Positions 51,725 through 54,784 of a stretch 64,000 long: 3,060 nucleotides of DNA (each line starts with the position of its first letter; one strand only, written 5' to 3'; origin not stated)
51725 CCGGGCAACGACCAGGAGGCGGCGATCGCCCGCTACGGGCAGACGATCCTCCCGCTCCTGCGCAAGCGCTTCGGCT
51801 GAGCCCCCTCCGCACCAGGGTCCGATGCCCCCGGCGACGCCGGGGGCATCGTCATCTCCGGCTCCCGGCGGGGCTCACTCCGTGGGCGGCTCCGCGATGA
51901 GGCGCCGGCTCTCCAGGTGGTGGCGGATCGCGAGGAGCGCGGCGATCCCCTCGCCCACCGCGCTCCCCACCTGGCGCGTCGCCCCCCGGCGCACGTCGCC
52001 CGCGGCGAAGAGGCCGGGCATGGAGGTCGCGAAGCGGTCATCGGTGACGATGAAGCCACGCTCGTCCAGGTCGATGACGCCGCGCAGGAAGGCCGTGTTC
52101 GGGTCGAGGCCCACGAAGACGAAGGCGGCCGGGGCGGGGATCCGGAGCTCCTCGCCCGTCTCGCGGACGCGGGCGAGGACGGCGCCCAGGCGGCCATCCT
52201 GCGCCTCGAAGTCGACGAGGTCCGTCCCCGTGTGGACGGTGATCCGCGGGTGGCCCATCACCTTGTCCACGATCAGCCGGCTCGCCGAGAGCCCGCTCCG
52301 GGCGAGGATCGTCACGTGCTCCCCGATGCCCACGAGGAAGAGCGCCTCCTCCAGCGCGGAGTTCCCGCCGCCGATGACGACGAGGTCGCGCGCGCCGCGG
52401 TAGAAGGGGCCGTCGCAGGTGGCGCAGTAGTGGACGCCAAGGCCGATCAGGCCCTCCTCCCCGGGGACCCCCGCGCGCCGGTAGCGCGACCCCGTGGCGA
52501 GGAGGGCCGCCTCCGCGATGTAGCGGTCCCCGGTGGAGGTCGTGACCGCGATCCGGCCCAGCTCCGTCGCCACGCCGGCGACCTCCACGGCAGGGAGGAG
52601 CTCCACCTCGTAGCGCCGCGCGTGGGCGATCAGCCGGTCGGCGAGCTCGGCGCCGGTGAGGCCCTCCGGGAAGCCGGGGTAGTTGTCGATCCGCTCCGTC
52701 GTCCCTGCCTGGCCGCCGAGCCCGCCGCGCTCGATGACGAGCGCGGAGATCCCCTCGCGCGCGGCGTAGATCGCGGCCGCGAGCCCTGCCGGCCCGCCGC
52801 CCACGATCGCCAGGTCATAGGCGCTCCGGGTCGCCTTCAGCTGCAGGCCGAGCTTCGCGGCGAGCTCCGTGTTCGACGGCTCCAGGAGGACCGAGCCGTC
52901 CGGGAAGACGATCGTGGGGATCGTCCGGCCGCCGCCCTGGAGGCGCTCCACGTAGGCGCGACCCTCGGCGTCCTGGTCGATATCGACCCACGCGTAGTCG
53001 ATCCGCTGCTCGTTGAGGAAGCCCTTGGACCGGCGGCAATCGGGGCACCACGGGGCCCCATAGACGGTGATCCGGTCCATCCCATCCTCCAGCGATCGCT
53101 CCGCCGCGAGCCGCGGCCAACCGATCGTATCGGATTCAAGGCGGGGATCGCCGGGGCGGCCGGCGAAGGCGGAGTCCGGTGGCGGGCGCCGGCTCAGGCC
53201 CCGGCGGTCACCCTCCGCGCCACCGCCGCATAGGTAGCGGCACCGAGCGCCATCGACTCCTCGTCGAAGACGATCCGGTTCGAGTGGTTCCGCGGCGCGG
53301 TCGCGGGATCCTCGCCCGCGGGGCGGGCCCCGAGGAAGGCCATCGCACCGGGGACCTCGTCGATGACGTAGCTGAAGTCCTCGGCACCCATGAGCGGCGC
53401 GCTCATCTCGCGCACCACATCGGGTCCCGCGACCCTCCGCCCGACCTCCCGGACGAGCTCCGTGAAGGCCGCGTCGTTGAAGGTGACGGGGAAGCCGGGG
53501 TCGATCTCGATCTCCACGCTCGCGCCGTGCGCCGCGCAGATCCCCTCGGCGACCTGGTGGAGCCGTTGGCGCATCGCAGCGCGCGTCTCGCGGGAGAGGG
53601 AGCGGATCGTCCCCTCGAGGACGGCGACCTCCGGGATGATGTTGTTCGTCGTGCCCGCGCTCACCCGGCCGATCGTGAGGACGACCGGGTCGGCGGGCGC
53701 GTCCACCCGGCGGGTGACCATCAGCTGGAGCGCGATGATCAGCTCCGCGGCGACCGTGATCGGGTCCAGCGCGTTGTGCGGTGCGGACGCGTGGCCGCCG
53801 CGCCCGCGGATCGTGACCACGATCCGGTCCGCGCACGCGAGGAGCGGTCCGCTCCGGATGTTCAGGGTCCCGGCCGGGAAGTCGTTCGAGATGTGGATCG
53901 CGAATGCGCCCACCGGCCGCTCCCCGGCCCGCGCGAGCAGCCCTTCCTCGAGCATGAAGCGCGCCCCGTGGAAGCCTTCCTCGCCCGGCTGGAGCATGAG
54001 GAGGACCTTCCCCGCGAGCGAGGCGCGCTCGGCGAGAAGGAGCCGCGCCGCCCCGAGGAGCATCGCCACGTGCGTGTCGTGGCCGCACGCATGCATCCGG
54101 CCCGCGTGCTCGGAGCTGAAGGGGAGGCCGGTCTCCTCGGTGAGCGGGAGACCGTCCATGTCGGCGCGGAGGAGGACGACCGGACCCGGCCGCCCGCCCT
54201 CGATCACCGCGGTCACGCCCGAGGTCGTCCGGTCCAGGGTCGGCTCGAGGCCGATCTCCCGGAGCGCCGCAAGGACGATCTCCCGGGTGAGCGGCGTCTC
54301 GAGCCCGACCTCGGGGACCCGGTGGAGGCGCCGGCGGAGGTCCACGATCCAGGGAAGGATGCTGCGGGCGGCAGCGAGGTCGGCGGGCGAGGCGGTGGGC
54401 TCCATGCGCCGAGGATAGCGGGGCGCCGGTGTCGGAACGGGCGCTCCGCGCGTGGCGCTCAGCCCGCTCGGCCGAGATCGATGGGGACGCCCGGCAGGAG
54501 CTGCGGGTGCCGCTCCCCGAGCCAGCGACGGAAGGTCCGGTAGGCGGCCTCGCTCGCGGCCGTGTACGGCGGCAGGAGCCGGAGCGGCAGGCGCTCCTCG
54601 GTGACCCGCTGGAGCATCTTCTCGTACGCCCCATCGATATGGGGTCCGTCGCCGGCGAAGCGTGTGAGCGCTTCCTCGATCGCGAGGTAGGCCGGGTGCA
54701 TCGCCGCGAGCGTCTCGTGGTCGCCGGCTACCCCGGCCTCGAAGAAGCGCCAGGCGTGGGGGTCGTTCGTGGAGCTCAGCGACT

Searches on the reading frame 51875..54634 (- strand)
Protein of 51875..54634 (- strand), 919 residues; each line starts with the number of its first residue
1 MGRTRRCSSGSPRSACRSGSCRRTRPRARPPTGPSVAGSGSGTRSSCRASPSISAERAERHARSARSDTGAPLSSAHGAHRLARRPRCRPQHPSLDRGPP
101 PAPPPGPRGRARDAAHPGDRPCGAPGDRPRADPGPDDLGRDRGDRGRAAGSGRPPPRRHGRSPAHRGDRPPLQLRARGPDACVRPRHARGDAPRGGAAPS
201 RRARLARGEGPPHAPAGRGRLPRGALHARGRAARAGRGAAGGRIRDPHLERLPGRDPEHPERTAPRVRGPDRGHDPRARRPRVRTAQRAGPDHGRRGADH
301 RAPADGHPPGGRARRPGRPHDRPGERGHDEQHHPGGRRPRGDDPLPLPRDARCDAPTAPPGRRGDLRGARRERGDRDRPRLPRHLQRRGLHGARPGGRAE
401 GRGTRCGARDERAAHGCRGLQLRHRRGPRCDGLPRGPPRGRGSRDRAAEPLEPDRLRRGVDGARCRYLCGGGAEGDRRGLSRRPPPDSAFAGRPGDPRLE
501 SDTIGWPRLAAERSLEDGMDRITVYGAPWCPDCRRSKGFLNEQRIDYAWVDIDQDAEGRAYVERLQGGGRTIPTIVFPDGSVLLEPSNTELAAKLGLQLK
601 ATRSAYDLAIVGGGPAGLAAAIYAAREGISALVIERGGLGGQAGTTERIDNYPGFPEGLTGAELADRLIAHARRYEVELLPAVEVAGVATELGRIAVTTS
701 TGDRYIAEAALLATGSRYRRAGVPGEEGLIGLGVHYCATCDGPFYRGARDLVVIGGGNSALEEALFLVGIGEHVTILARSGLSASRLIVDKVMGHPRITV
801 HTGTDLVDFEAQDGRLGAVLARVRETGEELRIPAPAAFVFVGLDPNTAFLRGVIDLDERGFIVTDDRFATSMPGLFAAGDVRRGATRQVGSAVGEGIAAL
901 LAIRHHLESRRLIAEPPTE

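Call 76: search_protein_families(library=pfam, proteins=[window:51875-54634:-], max_evalue=0.00001)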
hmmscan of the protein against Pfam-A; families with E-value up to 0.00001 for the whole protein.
window:51875-54634:- (919 aa): 7 families
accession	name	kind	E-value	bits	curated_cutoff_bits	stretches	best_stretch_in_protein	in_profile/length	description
PF07992.20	Pyr_redox_2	-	1.6e-44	152.9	26.1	1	606-896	1-291/291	Pyridine nucleotide-disulphide oxidoreductase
PF13738.12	Pyr_redox_3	-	5.5e-22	78.8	30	1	658-879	77-305/305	Pyridine nucleotide-disulphide oxidoreductase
PF00462.30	Glutaredoxin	-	1.4e-12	48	22.9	1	522-577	1-55/60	Glutaredoxin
PF00070.33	Pyr_redox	-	3.5e-08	34.3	22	1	751-819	2-77/82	Pyridine nucleotide-disulphide oxidoreductase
PF12831.13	FAD_oxidored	-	7.2e-07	29.3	27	1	607-643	1-38/416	FAD dependent oxidoreductase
PF13450.12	NAD_binding_8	-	9.7e-07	29.4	21.9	1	610-651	1-42/68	NAD(P)-binding Rossmann-like domain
PF03486.20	HI0933_like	-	4e-06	26.9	50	0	607-637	2-32/244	HI0933-like protein Rossmann domain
